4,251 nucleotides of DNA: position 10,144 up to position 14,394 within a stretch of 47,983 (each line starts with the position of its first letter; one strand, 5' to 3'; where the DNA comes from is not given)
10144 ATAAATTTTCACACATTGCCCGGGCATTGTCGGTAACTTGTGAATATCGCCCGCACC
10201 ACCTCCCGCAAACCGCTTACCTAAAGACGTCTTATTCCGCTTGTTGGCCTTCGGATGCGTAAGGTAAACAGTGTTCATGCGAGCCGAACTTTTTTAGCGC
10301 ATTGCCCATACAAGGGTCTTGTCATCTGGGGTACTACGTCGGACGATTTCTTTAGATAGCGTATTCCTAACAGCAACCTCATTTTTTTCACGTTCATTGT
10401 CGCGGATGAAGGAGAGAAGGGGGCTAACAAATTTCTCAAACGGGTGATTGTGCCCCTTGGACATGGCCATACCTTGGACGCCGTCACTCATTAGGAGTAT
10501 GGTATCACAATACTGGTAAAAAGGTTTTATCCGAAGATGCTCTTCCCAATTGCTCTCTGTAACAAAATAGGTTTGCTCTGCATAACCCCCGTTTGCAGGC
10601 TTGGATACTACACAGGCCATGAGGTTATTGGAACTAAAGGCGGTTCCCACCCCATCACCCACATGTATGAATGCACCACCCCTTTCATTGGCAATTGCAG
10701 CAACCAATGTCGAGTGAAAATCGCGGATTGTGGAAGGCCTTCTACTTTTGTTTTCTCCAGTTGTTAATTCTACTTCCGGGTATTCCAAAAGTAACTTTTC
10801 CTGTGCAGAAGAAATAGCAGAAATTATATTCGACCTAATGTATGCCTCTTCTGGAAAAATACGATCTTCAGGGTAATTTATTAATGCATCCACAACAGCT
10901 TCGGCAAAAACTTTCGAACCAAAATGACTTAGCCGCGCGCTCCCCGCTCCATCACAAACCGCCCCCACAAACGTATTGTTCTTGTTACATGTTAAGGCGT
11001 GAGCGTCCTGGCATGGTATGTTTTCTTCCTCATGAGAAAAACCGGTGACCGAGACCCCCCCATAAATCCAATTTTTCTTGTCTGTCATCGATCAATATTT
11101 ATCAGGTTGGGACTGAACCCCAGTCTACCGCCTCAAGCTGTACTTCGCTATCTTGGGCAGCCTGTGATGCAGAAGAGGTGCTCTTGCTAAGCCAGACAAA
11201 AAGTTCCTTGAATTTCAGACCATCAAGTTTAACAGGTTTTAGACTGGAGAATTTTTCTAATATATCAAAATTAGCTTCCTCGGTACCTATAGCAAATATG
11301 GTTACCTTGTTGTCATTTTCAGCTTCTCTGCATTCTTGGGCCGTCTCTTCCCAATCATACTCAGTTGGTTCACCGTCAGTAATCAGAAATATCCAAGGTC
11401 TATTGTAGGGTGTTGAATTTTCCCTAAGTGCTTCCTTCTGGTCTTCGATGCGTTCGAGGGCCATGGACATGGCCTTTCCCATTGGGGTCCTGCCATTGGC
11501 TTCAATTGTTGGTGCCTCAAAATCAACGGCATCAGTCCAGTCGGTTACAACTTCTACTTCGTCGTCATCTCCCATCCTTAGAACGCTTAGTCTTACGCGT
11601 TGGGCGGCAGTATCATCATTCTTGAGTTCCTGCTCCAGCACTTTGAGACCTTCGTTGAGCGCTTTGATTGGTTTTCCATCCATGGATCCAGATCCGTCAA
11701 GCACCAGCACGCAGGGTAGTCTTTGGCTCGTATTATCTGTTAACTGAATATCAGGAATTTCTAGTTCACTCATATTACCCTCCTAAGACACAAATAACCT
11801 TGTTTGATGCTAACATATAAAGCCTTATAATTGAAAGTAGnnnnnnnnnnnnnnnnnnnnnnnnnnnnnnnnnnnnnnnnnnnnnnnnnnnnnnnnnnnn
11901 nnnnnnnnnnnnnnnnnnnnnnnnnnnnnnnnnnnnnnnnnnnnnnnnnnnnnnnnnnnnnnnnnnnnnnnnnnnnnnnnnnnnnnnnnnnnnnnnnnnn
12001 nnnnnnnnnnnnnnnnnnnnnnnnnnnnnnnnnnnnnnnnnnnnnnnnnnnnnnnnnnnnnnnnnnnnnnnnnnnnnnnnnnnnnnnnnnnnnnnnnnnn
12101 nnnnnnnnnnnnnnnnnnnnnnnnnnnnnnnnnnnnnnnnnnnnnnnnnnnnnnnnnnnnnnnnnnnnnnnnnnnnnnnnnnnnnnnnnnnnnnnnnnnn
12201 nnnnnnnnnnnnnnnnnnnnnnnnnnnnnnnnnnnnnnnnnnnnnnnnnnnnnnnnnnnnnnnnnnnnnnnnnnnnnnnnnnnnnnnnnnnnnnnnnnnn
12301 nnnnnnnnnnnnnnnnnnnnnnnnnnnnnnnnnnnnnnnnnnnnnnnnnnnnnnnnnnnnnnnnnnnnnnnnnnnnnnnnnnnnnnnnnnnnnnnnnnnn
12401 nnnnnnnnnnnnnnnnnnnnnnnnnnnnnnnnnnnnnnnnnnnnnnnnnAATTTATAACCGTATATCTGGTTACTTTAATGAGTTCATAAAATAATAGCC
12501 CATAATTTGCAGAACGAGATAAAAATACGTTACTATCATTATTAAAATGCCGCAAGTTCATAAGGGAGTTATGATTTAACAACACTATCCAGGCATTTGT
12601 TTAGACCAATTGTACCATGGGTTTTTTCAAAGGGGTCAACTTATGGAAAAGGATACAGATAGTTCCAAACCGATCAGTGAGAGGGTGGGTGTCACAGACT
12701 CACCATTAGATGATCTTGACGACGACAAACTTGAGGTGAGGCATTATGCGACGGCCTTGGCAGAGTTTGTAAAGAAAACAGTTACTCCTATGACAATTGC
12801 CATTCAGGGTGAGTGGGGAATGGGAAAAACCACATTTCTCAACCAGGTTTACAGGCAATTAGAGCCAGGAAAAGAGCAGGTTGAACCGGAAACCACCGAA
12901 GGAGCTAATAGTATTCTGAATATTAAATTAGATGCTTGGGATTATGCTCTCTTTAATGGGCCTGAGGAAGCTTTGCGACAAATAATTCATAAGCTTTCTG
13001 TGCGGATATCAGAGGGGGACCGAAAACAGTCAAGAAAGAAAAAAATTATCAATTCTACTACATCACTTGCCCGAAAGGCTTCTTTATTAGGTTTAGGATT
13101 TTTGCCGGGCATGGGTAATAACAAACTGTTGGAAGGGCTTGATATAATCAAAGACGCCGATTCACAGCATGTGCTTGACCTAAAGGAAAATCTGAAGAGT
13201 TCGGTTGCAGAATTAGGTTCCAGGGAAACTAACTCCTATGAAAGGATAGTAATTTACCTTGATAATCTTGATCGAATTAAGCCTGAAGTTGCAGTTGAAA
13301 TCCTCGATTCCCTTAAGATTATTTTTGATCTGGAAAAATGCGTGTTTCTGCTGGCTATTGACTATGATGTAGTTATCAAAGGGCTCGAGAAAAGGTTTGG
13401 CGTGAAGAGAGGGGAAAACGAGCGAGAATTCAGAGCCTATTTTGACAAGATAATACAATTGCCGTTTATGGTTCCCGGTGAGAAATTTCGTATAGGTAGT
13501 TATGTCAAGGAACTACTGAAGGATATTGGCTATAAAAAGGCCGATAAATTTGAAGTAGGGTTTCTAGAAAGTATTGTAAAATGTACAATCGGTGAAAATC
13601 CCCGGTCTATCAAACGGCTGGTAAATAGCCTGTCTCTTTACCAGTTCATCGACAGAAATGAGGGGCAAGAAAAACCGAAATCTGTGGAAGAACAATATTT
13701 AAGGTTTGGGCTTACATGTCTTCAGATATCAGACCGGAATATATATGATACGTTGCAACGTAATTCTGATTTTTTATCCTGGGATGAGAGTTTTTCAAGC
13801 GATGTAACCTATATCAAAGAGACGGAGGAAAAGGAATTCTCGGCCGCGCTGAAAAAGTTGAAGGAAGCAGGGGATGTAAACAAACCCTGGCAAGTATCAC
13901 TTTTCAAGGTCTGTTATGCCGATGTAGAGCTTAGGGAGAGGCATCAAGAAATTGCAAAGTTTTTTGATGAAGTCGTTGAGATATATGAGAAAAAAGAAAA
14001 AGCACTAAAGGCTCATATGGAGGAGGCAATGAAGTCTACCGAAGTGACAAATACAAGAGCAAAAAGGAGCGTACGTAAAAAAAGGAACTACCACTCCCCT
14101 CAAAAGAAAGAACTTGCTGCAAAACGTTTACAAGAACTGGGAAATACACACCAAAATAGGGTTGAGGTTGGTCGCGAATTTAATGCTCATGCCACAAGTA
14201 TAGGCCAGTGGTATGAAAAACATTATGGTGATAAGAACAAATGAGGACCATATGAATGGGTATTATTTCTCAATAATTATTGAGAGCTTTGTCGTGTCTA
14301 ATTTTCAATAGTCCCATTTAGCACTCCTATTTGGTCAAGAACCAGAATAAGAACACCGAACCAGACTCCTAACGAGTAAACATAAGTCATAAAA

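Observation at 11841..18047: Two 'soluble KAP NTPase + coiled-coil multi-pass membrane protein' modules: a possible split form of transmembrane KAP (PifA/Tmn-type) defence NTPases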

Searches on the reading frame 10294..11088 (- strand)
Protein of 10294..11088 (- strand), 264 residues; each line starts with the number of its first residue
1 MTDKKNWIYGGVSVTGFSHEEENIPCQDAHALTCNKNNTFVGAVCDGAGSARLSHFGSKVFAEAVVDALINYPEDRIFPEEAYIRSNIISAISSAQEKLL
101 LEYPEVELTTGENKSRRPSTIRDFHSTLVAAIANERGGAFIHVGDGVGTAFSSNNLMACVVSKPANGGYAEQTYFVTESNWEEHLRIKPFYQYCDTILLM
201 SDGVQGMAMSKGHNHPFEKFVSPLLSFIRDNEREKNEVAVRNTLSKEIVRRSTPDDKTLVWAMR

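Call 3: search_protein_families(library=pfam, proteins=[window:10294-11088:-], max_evalue=0.01)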
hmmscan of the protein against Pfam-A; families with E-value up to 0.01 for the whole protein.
window:10294-11088:- (264 aa): 1 family
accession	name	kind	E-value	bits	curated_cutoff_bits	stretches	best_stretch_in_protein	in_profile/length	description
PF13672.11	PP2C_2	-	3.7e-40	138.1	24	1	15-233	1-200/209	Protein phosphatase 2C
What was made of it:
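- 10294..11088 (-): PP2C phosphatase of the TerY-P-type operon. Pfam PP2C_2 4e-40 (call 3).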

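Call 4: search_protein_families(library=padloc, proteins=[window:10294-11088:-], max_evalue=0.01)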
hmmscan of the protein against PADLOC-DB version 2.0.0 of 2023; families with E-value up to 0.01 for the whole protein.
window:10294-11088:- (264 aa): 0 families

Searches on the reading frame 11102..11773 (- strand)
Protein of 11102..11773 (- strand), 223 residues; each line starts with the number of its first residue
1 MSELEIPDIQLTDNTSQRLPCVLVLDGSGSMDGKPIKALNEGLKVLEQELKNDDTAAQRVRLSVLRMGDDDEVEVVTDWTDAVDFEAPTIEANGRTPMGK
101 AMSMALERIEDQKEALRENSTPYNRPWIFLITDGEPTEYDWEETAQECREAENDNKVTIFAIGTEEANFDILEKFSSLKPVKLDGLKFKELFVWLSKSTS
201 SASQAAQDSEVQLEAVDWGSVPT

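Call 3: search_protein_families(library=pfam, proteins=[window:11102-11773:-], max_evalue=0.01)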
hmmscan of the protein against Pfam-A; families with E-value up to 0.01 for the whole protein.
window:11102-11773:- (223 aa): 5 families
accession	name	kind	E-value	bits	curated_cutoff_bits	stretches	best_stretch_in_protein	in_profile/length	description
PF00092.34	VWA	-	1.1e-12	49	23.8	1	22-177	3-152/174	von Willebrand factor type A domain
PF13519.12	VWA_2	-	1.3e-08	35.8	27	1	22-135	2-107/107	von Willebrand factor type A domain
PF13768.12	VWA_3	-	0.0006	20.3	27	1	22-165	4-136/155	von Willebrand factor type A domain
PF10138.15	vWA-TerF-like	-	0.0016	19.1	29.4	1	22-188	5-165/200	vWA found in TerF C terminus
PF06707.17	DUF1194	-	0.0089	15.7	27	0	21-115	6-115/206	Protein of unknown function (DUF1194)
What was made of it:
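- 11102..11773 (-): TerY-like vWA protein. Pfam VWA 1e-12 (call 3).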

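Call 4: search_protein_families(library=padloc, proteins=[window:11102-11773:-], max_evalue=0.01)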
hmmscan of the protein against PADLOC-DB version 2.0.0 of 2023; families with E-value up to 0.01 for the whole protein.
window:11102-11773:- (223 aa): 1 family
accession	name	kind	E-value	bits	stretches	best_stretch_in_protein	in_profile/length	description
PDLC02224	TerY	-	1.1e-05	23.1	1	91-173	130-209/277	-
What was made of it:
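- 11102..11773 (-): PADLOC TerY 1e-05 (call 4).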

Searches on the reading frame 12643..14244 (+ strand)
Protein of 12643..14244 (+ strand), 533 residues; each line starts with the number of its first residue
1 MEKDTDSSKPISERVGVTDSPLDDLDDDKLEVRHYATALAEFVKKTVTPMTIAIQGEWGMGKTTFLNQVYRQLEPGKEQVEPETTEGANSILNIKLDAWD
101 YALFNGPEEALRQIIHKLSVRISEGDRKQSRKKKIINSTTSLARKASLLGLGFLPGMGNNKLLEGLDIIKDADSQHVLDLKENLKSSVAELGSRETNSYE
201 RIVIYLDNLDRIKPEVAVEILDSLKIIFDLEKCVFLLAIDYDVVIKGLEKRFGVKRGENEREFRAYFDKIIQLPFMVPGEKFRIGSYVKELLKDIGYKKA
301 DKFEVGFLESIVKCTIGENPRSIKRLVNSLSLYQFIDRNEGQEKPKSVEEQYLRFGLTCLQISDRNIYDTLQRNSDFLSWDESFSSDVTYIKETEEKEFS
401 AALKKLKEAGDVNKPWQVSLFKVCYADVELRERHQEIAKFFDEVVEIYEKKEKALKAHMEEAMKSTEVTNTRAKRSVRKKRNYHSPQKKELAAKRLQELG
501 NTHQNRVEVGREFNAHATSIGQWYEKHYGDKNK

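Call 3: search_protein_families(library=pfam, proteins=[window:12643-14244:+], max_evalue=0.01)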
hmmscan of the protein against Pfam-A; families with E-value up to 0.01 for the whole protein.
window:12643-14244:+ (533 aa): 5 families
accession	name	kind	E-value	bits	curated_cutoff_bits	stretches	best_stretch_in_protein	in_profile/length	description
PF07693.20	KAP_NTPase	-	9.7e-37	127.2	20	1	33-334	2-290/293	KAP family P-loop domain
PF13401.12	AAA_22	-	8.9e-06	26.5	27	0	51-137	7-77/130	AAA domain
PF02367.23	TsaE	-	0.0013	19.1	26.6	1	31-75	6-47/128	Threonylcarbamoyl adenosine biosynthesis protein TsaE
PF13191.12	AAA_16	-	0.0023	18.9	32.6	1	39-215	12-147/167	AAA ATPase domain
PF05729.18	NACHT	-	0.0046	17.2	26.7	0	51-77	2-28/167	NACHT domain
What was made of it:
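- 12643..14244 (+): KAP1: soluble KAP P-loop NTPase, 533 aa; lies between small83 and memA on the opposite strand. Pfam KAP_NTPase 1e-36 (call 3).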

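Call 4: search_protein_families(library=padloc, proteins=[window:12643-14244:+], max_evalue=0.01)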
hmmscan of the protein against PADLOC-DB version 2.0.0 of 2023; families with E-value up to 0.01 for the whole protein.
window:12643-14244:+ (533 aa): 8 families
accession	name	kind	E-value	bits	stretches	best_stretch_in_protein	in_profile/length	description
PDLC02361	PifA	-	2.3e-30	103.9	1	18-428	7-400/720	PifA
PDLC04959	PDC-S20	-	1.1e-19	69.4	1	26-300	17-279/464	-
PDLC02210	QatA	-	1.6e-19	67.9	2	200-281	203-281/593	-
PDLC04958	PDC-S20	-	3.8e-16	57.4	1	45-491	24-453/458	-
PDLC02209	QatA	-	1.9e-15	54.5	2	168-279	171-283/646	-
PDLC04956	PDC-S20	-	5.6e-15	53.7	1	46-385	30-371/450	-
PDLC04957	PDC-S20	-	1.7e-11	42.3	1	46-281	27-259/446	-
PDLC05031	PDC-S49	-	0.00025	18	1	51-78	26-53/624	-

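Call 62: search_protein_families(library=ncbifam, proteins=[window:12643-14244:+], max_evalue=0.01)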
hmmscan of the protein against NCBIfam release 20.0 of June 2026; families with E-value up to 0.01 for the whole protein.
window:12643-14244:+ (533 aa): 4 families
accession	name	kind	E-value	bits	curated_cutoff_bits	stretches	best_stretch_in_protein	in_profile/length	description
NF041923.1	QatA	equivalog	3.9e-21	75.4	600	2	167-292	170-296/628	Qat anti-phage system ATPase QatA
NF000355.4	ribo_prot_ABC_F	equivalog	0.0032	16.4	380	1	51-99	30-68/499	ribosomal protection-like ABC-F family protein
TIGR03015.1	pepcterm_ATPase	hypoth_equivalog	0.0053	16.2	324.5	0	281-340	194-252/269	XrtA/PEP-CTERM system-associated ATPase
NF010248.0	PRK13695.1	equivalog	0.0081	15.9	156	0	49-80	3-34/180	NTPase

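Call 96: search_dna_similar(query=window:12643-14244:+, collection=plasmids, mode=protein, max_evalue=1e-20, max_rows=15)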
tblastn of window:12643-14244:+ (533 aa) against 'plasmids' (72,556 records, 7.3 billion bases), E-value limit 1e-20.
Records with a match: 2; places in all: 2; records where one place covers at least 80% of the query: 0.
Best place of each record, by identity: <60% 2.
By first word of the organism name: Butyrivibrio 1; Nonomuraea 1.
By predicted mobility (MOB-suite, as given by PLSDB): non-mobilizable 2.
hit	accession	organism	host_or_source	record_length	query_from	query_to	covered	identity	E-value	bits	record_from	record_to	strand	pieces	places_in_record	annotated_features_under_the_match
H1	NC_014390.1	Butyrivibrio proteoclasticus B316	-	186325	32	379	65%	31.3%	5e-41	166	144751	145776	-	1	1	P-loop NTPase fold protein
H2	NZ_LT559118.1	Nonomuraea gerenzanensis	-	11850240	30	330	56%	29.7%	1e-23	113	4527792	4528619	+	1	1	none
